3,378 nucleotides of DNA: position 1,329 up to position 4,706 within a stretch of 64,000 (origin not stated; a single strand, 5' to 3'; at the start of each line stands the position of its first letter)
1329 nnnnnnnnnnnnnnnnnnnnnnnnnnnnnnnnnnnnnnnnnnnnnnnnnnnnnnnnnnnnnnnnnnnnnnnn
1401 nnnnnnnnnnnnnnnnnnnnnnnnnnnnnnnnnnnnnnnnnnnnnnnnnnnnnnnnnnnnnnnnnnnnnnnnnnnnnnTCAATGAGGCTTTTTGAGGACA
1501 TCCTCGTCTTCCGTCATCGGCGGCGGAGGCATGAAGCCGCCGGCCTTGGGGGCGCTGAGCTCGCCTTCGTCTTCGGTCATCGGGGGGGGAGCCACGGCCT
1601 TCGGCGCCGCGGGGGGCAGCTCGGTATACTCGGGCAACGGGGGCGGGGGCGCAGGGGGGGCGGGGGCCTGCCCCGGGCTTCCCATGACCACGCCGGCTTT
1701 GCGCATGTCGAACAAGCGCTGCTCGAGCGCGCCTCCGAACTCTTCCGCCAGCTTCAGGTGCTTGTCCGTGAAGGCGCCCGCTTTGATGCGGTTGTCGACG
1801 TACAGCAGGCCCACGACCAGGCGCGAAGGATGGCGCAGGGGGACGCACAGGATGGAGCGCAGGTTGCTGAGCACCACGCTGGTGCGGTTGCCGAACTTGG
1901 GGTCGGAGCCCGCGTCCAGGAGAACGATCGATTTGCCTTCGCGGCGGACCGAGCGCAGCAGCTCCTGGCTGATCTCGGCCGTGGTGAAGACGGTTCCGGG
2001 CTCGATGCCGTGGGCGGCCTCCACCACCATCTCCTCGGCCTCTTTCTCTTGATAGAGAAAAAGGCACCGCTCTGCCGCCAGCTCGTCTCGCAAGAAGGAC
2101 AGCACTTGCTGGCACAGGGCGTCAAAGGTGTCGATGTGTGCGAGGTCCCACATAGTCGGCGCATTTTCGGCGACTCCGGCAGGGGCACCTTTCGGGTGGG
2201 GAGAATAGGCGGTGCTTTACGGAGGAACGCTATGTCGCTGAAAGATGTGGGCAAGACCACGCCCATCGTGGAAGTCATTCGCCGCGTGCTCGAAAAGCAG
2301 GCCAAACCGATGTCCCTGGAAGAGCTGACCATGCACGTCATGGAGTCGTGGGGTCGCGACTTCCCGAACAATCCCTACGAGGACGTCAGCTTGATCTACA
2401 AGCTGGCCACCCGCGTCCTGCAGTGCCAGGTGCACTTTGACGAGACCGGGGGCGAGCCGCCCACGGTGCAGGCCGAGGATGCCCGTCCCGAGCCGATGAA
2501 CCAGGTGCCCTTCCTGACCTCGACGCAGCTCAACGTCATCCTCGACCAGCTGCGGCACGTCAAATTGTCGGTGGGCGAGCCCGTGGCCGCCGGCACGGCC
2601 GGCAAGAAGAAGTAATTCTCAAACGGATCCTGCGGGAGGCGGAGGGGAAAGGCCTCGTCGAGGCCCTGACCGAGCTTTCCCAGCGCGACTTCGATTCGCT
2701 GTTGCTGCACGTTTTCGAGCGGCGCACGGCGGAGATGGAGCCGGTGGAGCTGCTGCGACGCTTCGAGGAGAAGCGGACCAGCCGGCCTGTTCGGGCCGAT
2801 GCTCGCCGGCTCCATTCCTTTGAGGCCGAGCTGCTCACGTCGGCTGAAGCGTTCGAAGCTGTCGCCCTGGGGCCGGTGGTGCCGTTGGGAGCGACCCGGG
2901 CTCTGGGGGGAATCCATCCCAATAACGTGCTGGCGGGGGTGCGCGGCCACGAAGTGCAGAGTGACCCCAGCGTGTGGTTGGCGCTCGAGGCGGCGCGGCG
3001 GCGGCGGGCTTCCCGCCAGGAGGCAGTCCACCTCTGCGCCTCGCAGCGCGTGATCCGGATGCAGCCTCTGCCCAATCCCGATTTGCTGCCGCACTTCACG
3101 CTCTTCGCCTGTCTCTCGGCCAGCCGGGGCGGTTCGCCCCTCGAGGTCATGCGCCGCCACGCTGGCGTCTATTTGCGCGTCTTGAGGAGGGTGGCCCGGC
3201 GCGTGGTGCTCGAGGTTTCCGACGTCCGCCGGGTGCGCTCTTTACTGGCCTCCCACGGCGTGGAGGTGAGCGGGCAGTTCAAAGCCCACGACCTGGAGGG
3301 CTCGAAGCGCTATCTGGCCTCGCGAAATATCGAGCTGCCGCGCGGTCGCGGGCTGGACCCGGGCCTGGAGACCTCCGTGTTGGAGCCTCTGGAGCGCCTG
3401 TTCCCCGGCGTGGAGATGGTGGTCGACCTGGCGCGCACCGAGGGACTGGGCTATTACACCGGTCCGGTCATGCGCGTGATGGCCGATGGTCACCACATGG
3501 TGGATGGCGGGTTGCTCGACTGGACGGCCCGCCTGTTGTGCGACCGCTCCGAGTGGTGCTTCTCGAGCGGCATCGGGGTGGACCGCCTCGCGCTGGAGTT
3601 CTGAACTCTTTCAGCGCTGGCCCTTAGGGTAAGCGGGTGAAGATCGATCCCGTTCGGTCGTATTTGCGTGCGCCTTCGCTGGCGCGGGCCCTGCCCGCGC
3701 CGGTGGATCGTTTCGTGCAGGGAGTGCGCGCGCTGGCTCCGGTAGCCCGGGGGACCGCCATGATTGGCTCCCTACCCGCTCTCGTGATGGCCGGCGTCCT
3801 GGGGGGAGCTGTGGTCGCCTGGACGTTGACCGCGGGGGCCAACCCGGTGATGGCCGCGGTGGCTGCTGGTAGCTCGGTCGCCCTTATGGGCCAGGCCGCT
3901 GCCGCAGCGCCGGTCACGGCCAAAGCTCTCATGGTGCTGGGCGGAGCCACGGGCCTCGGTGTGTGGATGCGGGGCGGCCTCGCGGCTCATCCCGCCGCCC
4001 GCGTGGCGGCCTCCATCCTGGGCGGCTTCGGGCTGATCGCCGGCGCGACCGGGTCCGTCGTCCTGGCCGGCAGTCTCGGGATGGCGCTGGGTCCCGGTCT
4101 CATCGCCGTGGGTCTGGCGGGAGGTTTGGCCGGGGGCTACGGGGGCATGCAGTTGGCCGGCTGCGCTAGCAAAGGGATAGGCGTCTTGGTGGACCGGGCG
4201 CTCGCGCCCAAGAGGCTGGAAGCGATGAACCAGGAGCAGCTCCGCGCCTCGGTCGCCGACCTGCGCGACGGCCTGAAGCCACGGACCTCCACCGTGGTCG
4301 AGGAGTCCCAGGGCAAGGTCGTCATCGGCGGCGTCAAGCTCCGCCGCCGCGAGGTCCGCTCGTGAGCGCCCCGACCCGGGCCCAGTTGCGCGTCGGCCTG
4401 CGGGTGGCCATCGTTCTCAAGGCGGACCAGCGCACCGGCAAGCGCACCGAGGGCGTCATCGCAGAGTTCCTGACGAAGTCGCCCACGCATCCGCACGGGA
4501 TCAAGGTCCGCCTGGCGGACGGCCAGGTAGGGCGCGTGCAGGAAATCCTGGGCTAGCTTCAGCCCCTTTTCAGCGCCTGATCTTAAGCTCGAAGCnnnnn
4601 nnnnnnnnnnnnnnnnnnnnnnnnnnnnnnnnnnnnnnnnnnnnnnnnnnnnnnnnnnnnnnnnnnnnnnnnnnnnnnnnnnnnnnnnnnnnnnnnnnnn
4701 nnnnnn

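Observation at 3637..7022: Shared C-terminal peptide (I/V)IGGV(K/R)L(R/P)(R/T)R on two otherwise unrelated proteins in one operon (and a third at 25252)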

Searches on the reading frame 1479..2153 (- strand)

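Call 18: search_protein_families(library=pfam, proteins=[window:1479-2153:-], max_evalue=0.001)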
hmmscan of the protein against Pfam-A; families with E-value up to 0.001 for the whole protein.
window:1479-2153:- (224 aa): 3 families
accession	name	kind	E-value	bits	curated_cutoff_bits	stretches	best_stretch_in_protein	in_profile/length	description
PF01590.32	GAF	-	2e-11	45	22.4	1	11-146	3-132/133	GAF domain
PF13185.12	GAF_2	-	3.4e-08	34.2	28.6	1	9-143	3-131/136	GAF domain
PF13492.12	GAF_3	-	8.6e-08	33.1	27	1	10-141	2-121/129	GAF domain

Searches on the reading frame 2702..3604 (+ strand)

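Call 5: search_protein_families(library=pfam, proteins=[window:2702-3604:+], max_evalue=0.01)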
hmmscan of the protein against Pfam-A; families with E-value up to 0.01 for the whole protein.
window:2702-3604:+ (300 aa): 1 family
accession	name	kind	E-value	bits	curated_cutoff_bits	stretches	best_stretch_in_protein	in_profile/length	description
PF13393.11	tRNA-synt_His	-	0.00092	19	25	1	169-270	176-283/308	Histidyl-tRNA synthetase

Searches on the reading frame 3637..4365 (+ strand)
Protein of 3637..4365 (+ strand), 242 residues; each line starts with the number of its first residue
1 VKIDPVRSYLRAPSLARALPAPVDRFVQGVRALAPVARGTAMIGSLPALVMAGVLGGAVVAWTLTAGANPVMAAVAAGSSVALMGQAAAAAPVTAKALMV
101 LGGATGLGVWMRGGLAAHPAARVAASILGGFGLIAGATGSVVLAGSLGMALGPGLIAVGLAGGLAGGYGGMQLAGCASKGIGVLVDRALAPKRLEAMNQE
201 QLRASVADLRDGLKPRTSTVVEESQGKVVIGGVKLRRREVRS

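Call 5: search_protein_families(library=pfam, proteins=[window:3637-4365:+], max_evalue=0.01)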
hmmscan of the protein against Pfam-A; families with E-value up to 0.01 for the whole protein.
window:3637-4365:+ (242 aa): 0 families

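Call 33: search_protein_families(library=ncbifam, proteins=[window:3637-4365:+], max_evalue=1)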
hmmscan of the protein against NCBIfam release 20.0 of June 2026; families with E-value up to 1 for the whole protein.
window:3637-4365:+ (242 aa): 1 family
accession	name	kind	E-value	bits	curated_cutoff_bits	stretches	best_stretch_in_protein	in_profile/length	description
NF002672.0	PRK02395.1-4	subfamily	0.011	14.5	435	1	38-105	97-160/486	hypothetical protein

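Call 36: find_encoding_contigs(protein=window:3760-4365:+, flank=10000, max_places=8)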
Protein window:3760-4365:+ (201 aa): 1 contig read that carries it; 1 place shown.
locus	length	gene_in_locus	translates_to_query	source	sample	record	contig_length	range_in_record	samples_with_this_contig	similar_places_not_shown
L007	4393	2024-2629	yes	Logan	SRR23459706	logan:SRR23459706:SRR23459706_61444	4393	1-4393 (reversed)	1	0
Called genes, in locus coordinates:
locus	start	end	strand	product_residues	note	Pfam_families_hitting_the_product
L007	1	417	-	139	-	?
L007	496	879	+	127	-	-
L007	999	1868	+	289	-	-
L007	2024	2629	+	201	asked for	-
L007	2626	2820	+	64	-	PF09962:DUF2196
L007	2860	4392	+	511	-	?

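Call 51: search_protein_representatives(protein=window:3637-4365:+)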
Query: 242 residues. Proteins with E-value up to 0.001 (for the whole library): 7; up to 1e-10: 4; up to 1e-30: 1. The best 7 are listed.
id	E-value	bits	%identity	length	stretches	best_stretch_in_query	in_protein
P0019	3.5e-110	383.3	100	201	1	42-242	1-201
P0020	5.1e-21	91.7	41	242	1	13-240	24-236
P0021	1.7e-14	70.4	32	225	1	35-238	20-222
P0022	6.0e-12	62.1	42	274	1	74-240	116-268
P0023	1.3e-07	47.9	42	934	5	64-99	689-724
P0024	2.1e-06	44.0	36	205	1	39-238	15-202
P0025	9.8e-06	41.7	50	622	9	178-217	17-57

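Call 61: search_protein_families(library=padloc, proteins=[window:3637-4365:+], max_evalue=0.01)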
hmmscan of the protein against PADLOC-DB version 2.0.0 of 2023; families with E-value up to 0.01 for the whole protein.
window:3637-4365:+ (242 aa): 0 families

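Call 71: find_encoding_contigs(protein=P0024, flank=10000, max_places=4)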
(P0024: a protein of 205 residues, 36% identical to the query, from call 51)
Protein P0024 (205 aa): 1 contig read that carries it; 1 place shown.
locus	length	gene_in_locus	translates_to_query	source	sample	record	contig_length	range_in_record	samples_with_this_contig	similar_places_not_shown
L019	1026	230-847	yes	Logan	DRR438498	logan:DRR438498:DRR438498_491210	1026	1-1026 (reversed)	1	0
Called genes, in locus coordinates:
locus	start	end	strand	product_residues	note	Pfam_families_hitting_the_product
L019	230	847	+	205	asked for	-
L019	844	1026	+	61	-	?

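Call 72: find_encoding_contigs(protein=P0021, flank=10000, max_places=4)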
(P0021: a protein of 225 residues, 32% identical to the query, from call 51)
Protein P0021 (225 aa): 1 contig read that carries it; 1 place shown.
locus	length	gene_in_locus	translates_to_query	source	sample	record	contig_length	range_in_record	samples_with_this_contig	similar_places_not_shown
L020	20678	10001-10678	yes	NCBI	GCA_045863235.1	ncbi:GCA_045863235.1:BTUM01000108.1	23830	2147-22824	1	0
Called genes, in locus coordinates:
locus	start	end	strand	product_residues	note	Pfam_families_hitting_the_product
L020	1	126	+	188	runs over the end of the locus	-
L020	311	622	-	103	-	PF18291:HU-HIG (weak), PF00216:Bac_DNA_binding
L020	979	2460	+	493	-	PF00246:Peptidase_M14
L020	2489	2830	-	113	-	PF07238:PilZ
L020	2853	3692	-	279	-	PF00590:TP_methylase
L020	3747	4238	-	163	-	PF00334:NDK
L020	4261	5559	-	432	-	PF13439:Glyco_transf_4 (faint), PF00534:Glycos_transf_1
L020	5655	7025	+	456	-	PF07228:SpoIIE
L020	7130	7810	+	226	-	PF13640:2OG-FeII_Oxy_3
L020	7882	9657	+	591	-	-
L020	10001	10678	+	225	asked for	-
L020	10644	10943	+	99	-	-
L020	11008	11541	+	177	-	PF05685:Uma2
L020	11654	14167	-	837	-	PF10282:Lactonase (weak)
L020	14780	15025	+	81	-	-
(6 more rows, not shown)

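Call 80: search_protein_families(library=phrogs, proteins=[window:3637-4365:+], max_evalue=0.01)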
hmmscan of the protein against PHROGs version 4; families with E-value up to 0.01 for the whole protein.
window:3637-4365:+ (242 aa): 0 families

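Call 82: find_encoding_contigs(protein=P0020, flank=10000, max_places=4)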
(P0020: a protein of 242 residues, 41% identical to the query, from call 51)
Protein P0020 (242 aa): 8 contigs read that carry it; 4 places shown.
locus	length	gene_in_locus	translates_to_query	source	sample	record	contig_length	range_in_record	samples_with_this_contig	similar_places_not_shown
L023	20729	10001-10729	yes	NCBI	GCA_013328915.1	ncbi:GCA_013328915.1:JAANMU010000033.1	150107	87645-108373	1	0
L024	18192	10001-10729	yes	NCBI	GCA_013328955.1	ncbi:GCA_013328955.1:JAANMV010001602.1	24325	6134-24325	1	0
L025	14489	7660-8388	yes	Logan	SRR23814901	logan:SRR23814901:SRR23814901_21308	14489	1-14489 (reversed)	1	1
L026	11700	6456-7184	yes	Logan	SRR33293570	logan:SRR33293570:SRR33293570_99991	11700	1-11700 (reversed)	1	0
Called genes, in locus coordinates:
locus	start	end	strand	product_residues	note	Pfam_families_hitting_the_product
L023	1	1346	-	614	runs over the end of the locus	PF03747:ADP_ribosyl_GH, PF20208:ARPP-1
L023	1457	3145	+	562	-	PF01268:FTHFS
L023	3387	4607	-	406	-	PF13646:HEAT_2 (faint)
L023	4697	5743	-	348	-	-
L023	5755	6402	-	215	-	PF13490:zf-HC2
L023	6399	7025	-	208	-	PF04542:Sigma70_r2, PF08281:Sigma70_r4_2, PF04545:Sigma70_r4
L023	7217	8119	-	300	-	PF03069:FmdA_AmdA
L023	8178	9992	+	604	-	-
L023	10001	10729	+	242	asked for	-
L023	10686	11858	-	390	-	PF13440:Polysacc_synt_3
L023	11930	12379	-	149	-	PF12728:HTH_17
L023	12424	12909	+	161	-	PF13302:Acetyltransf_3, PF13420:Acetyltransf_4, PF00583:Acetyltransf_1, PF13508:Acetyltransf_7 (weak)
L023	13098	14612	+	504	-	PF00069:Pkinase, PF01636:APH (faint), PF07714:PK_Tyr_Ser-Thr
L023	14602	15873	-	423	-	PF09423:PhoD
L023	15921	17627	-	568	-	PF00749:tRNA-synt_1c, PF03950:tRNA-synt_1c_C, PF20974:tRNA-synt_1c_C2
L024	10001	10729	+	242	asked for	-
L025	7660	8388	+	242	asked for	-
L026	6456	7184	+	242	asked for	-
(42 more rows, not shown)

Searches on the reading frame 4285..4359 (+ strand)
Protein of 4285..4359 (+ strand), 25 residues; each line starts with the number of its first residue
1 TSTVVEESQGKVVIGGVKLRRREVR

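Call 29: find_related_loci(query=A3, collection=viral_contigs, flank=5000)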
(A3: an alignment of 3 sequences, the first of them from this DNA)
Query A3 (24 aa) in viral_contigs; peptide patterns used: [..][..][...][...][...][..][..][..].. (x = any residue, [..] = any of these).
27 stretches matched a pattern, but none encodes a relative of the query by tblastn (E <= 1e-3).

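Call 74: search_solved_structures(query=A2, max_evalue=10, show_alignments=5)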
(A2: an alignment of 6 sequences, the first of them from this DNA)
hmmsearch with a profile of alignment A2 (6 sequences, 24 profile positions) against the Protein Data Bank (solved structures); distinct sequences matched with E-value up to 10: 4.
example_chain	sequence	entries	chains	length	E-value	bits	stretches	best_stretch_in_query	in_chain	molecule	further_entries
9o35_A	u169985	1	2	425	0.23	14.2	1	11-20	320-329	Cytochrome P-450 monooxygenase DoxA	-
9s7f_A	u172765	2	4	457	0.26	14.1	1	11-20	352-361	Cytochrome P-450 monooxygenase DoxA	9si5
2vtu_J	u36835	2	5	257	1.7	11.4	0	12-19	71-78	MS2 COAT PROTEIN | COAT PROTEIN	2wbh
9oh5_A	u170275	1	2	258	1.8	11.4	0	12-19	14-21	MS2 CPM58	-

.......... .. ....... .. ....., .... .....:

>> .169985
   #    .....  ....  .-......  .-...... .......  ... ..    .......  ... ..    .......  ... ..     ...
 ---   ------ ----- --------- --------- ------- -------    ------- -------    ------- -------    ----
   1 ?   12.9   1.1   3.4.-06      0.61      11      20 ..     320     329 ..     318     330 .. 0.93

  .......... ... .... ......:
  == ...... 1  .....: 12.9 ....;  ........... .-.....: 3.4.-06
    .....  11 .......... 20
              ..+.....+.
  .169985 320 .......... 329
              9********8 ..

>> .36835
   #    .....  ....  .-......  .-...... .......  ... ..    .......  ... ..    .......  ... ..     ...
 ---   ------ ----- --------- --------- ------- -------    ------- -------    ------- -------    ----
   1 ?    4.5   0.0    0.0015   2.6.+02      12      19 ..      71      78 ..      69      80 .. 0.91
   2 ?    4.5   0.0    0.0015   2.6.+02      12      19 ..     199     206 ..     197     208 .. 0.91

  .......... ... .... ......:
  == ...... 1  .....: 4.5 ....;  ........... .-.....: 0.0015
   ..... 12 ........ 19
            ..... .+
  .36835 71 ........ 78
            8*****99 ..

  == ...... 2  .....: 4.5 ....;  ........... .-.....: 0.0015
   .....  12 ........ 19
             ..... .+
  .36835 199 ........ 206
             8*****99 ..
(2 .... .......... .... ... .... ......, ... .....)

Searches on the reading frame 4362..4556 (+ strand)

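Call 5: search_protein_families(library=pfam, proteins=[window:4362-4556:+], max_evalue=0.01)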
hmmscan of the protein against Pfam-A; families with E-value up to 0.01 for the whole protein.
window:4362-4556:+ (64 aa): 1 family
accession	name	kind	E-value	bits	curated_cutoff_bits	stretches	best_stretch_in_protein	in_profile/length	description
PF09962.14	DUF2196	-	7.8e-31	106.2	25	1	4-62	3-61/61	Uncharacterized conserved protein (DUF2196)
